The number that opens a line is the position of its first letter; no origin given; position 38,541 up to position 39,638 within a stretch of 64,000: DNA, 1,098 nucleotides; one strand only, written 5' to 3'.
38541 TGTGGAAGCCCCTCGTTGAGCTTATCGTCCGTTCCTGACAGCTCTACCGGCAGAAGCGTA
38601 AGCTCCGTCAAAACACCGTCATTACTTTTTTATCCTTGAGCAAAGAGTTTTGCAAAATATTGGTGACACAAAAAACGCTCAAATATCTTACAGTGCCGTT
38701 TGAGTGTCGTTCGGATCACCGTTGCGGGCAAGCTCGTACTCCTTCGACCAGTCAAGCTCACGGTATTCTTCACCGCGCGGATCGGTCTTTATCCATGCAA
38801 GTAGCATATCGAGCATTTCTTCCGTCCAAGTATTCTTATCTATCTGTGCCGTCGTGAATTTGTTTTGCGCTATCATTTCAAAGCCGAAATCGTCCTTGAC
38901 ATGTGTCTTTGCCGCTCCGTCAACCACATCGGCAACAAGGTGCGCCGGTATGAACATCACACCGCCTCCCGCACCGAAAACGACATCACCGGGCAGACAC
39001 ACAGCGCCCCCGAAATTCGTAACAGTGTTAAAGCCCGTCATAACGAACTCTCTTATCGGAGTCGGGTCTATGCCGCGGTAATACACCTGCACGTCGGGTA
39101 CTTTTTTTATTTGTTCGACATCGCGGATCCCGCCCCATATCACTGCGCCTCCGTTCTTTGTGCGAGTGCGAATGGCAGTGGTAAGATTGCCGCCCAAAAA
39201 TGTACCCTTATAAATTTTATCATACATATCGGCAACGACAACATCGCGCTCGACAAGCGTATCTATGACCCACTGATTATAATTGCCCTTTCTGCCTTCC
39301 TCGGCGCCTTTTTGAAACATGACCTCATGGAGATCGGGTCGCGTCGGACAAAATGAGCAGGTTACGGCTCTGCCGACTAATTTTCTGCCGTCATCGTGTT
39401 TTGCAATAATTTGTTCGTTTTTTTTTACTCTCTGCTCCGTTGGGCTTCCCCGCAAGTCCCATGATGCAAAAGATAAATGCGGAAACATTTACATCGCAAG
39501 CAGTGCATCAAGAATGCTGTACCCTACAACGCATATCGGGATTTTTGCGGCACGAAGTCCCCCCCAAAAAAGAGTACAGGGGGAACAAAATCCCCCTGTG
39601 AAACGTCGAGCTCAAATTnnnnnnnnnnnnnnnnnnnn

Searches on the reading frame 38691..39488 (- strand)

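Call 66: search_protein_families(library=pfam, proteins=[window:38691-39488:-], max_evalue=0.00001)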
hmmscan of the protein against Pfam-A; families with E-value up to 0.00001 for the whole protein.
window:38691-39488:- (266 aa): 1 family
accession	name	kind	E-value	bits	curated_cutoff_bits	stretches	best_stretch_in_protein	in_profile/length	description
PF03737.21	RraA-like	-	1.5e-13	51.6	24.5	1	25-178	19-151/152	Aldolase/RraA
